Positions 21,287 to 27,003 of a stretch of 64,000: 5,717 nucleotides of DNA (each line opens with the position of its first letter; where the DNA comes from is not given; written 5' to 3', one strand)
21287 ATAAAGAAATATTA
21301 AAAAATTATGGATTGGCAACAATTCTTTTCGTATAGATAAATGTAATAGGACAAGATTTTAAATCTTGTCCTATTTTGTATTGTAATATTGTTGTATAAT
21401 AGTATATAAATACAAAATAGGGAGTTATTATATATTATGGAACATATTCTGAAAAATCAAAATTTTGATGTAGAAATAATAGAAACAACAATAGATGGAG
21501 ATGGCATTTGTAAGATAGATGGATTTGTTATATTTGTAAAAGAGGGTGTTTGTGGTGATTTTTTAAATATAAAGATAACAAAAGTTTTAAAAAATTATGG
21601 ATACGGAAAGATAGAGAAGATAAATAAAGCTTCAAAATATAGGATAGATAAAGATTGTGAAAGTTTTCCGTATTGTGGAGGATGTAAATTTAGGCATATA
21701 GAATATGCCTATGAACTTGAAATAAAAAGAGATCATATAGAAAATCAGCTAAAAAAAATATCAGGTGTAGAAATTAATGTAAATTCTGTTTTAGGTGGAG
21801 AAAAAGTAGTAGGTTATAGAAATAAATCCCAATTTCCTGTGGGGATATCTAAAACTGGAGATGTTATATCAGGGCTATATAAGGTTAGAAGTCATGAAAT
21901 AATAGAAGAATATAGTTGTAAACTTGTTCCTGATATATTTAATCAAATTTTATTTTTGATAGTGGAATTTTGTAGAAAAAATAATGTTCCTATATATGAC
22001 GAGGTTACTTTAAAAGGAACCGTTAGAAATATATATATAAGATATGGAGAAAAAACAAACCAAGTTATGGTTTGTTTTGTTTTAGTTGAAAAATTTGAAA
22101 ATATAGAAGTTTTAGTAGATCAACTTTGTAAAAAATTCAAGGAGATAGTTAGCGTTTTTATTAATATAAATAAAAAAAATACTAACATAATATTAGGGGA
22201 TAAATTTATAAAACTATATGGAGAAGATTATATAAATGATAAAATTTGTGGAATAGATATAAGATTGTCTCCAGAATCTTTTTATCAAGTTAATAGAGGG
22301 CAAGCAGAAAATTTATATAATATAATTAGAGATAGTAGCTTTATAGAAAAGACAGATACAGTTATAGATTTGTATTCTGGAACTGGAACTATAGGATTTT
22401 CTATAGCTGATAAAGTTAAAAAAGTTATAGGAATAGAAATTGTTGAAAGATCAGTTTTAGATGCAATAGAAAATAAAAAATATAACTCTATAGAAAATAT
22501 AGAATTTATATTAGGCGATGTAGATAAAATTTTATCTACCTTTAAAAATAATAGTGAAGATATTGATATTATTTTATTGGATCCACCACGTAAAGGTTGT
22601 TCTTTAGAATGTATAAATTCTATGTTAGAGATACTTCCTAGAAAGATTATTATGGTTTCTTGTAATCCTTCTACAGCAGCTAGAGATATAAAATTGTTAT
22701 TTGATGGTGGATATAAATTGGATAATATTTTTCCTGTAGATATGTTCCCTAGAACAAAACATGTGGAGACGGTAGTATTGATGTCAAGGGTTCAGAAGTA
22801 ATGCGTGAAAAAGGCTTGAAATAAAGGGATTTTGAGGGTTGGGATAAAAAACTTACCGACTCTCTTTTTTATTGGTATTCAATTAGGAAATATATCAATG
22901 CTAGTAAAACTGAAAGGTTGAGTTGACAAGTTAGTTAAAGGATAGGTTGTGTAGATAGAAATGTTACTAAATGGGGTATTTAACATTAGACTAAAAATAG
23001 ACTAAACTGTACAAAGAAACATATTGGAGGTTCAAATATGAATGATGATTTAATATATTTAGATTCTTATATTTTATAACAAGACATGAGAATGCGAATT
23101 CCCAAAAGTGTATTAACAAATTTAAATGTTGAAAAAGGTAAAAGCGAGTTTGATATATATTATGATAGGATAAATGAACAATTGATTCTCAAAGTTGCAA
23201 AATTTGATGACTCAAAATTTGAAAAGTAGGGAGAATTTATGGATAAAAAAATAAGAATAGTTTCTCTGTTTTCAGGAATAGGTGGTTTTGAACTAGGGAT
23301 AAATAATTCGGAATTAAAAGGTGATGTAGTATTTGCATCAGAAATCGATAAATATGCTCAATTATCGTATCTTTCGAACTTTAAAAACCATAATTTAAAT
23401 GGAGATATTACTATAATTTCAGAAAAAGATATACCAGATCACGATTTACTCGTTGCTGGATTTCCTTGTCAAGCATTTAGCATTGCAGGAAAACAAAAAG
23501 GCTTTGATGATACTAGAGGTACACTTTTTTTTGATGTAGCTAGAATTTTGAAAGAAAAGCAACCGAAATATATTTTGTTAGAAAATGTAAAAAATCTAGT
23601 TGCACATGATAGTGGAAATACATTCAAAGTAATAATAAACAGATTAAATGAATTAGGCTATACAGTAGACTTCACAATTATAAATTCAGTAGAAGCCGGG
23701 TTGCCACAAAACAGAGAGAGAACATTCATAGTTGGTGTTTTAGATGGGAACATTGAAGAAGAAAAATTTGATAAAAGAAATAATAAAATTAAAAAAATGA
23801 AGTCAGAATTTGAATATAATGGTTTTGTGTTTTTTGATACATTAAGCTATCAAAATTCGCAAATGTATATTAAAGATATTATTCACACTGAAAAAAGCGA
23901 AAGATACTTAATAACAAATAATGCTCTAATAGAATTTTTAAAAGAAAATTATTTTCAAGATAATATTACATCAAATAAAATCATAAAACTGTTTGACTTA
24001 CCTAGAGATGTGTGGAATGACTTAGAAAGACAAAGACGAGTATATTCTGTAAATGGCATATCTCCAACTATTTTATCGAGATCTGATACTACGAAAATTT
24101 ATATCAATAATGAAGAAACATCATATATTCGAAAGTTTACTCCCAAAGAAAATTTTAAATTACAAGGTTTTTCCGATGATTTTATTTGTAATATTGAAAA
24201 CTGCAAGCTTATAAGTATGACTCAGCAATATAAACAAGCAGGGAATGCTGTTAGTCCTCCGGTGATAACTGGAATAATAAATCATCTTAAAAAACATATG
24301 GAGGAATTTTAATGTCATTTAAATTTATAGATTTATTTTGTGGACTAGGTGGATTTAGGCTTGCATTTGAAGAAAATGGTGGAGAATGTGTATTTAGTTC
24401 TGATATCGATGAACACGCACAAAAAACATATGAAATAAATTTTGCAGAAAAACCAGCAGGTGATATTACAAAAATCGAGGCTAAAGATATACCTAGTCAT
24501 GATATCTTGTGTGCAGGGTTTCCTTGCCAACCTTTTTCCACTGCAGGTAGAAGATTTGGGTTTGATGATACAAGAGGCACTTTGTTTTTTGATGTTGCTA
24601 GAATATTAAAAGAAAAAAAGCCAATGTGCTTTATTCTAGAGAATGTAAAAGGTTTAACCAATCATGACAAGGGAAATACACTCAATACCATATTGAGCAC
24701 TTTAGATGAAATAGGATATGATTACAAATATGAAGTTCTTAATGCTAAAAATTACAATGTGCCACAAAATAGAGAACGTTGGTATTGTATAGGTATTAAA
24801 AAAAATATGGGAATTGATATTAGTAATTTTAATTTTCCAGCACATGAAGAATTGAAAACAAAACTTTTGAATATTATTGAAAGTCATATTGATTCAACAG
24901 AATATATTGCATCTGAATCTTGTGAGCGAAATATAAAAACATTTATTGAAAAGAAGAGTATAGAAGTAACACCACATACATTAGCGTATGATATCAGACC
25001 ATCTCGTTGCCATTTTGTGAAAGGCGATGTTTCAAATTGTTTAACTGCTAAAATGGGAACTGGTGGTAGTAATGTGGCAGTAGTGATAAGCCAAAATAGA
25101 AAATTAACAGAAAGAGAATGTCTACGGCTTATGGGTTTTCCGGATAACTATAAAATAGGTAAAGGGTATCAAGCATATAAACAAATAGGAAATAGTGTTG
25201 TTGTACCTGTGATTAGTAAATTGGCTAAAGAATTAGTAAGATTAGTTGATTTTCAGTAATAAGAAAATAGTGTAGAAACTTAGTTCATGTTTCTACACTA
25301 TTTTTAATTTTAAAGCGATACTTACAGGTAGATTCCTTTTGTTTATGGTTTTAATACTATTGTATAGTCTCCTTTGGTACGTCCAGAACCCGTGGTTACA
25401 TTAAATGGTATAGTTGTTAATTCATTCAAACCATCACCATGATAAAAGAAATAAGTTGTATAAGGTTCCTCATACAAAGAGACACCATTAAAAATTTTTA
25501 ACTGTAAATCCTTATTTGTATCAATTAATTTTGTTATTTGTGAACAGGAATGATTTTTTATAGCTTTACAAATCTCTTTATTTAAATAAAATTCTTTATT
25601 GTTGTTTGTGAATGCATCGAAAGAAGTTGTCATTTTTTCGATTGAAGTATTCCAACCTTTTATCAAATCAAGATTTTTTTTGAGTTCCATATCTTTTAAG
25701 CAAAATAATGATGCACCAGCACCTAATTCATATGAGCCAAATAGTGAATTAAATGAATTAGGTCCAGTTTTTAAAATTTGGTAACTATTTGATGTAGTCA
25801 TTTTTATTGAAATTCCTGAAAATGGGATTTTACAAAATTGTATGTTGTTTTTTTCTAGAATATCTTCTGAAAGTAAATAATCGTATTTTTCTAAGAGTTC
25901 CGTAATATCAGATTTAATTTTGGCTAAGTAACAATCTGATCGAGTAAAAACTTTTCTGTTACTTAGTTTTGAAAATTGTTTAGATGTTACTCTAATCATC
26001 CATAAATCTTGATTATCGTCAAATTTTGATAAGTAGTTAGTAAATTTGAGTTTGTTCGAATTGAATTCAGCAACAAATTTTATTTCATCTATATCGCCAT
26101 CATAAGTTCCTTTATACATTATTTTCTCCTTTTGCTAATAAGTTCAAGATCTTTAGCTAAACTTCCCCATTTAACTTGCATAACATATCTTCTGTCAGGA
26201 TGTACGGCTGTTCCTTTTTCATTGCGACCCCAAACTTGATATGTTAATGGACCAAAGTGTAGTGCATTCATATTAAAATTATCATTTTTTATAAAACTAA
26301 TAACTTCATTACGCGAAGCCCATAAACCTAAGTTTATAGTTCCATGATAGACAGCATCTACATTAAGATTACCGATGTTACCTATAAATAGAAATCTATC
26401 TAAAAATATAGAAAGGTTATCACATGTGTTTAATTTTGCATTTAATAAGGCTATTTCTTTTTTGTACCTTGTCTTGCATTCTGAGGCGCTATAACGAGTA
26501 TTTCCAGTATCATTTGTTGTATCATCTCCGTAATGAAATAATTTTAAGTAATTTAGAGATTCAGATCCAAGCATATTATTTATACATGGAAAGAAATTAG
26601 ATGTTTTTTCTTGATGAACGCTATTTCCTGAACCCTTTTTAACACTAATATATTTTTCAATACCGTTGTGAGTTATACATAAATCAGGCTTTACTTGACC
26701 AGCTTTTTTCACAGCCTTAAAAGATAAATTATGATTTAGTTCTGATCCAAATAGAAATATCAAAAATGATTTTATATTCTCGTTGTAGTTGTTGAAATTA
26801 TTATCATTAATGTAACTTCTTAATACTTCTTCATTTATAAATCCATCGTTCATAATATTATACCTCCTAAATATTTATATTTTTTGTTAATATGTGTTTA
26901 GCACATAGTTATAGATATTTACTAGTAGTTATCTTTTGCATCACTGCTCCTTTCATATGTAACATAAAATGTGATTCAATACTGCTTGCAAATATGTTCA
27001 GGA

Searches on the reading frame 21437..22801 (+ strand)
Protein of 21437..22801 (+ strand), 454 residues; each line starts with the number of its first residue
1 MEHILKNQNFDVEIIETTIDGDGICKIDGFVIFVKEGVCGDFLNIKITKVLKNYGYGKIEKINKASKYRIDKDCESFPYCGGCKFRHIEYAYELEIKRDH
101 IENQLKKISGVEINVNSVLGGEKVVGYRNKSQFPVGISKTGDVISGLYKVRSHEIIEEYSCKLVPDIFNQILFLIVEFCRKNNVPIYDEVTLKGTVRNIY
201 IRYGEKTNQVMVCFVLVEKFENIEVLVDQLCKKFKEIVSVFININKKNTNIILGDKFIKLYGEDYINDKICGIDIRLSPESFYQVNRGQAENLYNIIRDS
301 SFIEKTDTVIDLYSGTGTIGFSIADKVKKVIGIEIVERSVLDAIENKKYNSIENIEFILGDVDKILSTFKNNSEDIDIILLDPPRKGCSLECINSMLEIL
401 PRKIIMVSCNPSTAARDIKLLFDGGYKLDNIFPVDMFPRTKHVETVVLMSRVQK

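Call 49: search_protein_families(library=pfam, proteins=[window:21437-22801:+], max_evalue=0.001)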
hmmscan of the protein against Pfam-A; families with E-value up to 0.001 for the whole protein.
window:21437-22801:+ (454 aa): 9 families
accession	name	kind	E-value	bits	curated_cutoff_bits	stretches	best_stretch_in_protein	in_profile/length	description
PF05958.17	tRNA_U5-meth_tr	-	7.7e-17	61.8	23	1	238-451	139-356/357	tRNA (Uracil-5-)-methyltransferase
PF13847.12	Methyltransf_31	-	7.5e-13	48.8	27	1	304-412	2-113/145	Methyltransferase domain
PF09445.16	Methyltransf_15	-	2.9e-09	37.1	22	1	308-389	3-85/165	RNA cap guanine-N2 methyltransferase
PF01938.26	TRAM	-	2.8e-07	30.7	21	1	8-59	6-60/61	TRAM domain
PF03602.21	Cons_hypoth95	-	6.4e-07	29.6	24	1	291-400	30-136/182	Conserved hypothetical protein 95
PF02475.24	TRM5-TYW2_MTfase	-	1.7e-05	25.3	28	1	301-385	32-114/164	TRM5/TYW2 methyltransferase domain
PF00398.26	RrnaAD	-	4.9e-05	23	24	1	291-364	16-87/263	Ribosomal RNA adenine dimethylase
PF05175.20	MTS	-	6.9e-05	23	23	1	305-384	31-107/170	Methyltransferase small domain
PF13649.12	Methyltransf_25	-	0.00012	23.2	27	1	309-375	1-66/97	Methyltransferase domain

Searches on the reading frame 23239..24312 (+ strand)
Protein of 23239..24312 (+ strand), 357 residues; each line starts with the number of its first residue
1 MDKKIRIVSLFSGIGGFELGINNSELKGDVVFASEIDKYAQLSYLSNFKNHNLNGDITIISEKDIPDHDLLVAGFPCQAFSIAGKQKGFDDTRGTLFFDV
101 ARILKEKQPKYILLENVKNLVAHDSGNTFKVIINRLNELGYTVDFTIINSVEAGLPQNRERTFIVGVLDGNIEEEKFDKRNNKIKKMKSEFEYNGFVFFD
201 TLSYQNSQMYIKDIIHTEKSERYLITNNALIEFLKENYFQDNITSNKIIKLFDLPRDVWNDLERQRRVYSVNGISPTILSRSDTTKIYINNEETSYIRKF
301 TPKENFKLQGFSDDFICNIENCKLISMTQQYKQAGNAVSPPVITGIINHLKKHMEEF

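Call 49: search_protein_families(library=pfam, proteins=[window:23239-24312:+], max_evalue=0.001)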
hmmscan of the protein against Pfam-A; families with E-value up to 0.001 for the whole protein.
window:23239-24312:+ (357 aa): 1 family
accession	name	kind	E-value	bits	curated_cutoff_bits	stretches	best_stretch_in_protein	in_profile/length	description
PF00145.23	DNA_methylase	-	1.4e-88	297.9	22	1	5-352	1-324/324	C-5 cytosine-specific DNA methylase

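Call 83: search_protein_families(library=padloc, proteins=[window:23239-24309:+], max_evalue=0.001)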
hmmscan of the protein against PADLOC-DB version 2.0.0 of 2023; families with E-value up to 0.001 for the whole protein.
window:23239-24309:+ (357 aa): 63 families (the best 25 are shown)
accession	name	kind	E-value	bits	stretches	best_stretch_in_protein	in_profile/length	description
PDLC03217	MTase_II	-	2.8e-130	433.9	1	3-353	20-373/703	Type II methyltransferase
PDLC03272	MTase_II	-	2.2e-102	341.2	1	3-356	73-392/407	Type II methyltransferase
PDLC03734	oMTase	-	3.2e-67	225.4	2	3-284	2-290/444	orphan methyltransferase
PDLC02653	DrmMII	-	8e-65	217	1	1-355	1-314/333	DrmMII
PDLC03378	MTase_II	-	1.9e-64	216.1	1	4-355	2-331/344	Type II methyltransferase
PDLC03361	MTase_II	-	1.1e-63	213.7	1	2-354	84-437/455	Type II methyltransferase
PDLC03242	MTase_II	-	6.6e-56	188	1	4-213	100-308/409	Type II methyltransferase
PDLC00026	DruM2|DruM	-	2.7e-49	166.5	1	3-356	3-320/336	DNA cytosine methylase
PDLC03234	MTase_II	-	4.1e-49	165.8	2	1-223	1-211/375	Type II methyltransferase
PDLC03716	oMTase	-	1.1e-48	164.1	1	3-172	37-204/349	orphan methyltransferase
PDLC00033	DruM2|DruM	-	6.1e-46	155.4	1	2-353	19-363/368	DNA cytosine methylase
PDLC03286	MTase_II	-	6.3e-46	154.5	1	6-177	2-178/185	Type II methyltransferase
PDLC00034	DruM2|DruM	-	2.3e-45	152.9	1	5-197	8-219/457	DNA cytosine methylase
PDLC00027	DruM2|DruM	-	9.5e-44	148.2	1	3-169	10-173/361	DNA cytosine methylase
PDLC03326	MTase_II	-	1.3e-42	144.4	2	4-180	4-187/412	Type II methyltransferase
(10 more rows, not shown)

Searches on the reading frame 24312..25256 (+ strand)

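Call 83: search_protein_families(library=padloc, proteins=[window:24312-25256:+], max_evalue=0.001)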
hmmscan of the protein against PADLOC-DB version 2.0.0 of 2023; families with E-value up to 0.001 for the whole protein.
window:24312-25256:+ (315 aa): 61 families (the best 25 are shown)
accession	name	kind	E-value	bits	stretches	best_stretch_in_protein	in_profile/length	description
PDLC03217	MTase_II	-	3.8e-121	403.7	1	2-312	384-701/703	Type II methyltransferase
PDLC03272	MTase_II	-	4.7e-121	402.7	1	2-312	74-390/407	Type II methyltransferase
PDLC02653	DrmMII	-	7.3e-89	296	1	1-311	3-312/333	DrmMII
PDLC03361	MTase_II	-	1.5e-84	282.5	1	2-310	86-435/455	Type II methyltransferase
PDLC03378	MTase_II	-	1.8e-74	249.1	1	1-312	1-330/344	Type II methyltransferase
PDLC03716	oMTase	-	6.8e-71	237.2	1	3-312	39-339/349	orphan methyltransferase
PDLC03242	MTase_II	-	4.2e-70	234.8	1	3-306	101-393/409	Type II methyltransferase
PDLC03234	MTase_II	-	5.6e-58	195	2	3-206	5-213/375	Type II methyltransferase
PDLC03734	oMTase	-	1.7e-57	193.4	1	4-165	5-171/444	orphan methyltransferase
PDLC03269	MTase_II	-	1.6e-55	187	2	2-208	3-209/437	Type II methyltransferase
PDLC00026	DruM2|DruM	-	3.7e-54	182.5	1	4-310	6-316/336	DNA cytosine methylase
PDLC00027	DruM2|DruM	-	3.4e-52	176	2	3-184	12-190/361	DNA cytosine methylase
PDLC00034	DruM2|DruM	-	6e-50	168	2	2-138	7-155/457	DNA cytosine methylase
PDLC03326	MTase_II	-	1.8e-49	167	2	4-191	6-194/412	Type II methyltransferase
PDLC03733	oMTase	-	2.3e-49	166.4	2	2-168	90-294/476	orphan methyltransferase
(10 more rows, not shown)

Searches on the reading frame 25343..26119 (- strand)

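Call 3: search_protein_families(library=pfam, proteins=[window:25343-26119:-], max_evalue=0.01)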
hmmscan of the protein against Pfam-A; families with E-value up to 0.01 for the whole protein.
window:25343-26119:- (258 aa): 0 families

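Call 4: search_protein_families(library=padloc, proteins=[window:25343-26119:-], max_evalue=0.01)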
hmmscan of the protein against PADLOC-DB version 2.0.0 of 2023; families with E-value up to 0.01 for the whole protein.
window:25343-26119:- (258 aa): 1 family
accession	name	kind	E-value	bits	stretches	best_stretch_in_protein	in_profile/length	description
PDLC03402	REase_II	-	1e-24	85.2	1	3-258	265-526/527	Type II restriction enzyme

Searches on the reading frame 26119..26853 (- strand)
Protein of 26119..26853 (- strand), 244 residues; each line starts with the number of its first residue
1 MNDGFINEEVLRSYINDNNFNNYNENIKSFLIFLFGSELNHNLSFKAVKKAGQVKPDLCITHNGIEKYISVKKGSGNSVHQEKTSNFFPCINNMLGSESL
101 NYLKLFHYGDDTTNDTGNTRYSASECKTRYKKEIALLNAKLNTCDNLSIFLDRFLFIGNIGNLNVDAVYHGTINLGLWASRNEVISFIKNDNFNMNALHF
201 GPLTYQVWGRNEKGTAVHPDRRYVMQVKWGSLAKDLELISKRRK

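Call 3: search_protein_families(library=pfam, proteins=[window:26119-26853:-], max_evalue=0.01)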
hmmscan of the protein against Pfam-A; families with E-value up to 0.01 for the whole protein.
window:26119-26853:- (244 aa): 0 families

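Call 4: search_protein_families(library=padloc, proteins=[window:26119-26853:-], max_evalue=0.01)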
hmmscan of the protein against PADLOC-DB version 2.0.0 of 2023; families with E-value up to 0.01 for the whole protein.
window:26119-26853:- (244 aa): 1 family
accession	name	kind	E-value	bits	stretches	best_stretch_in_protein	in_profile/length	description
PDLC03402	REase_II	-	7.2e-19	65.9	1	14-239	22-257/527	Type II restriction enzyme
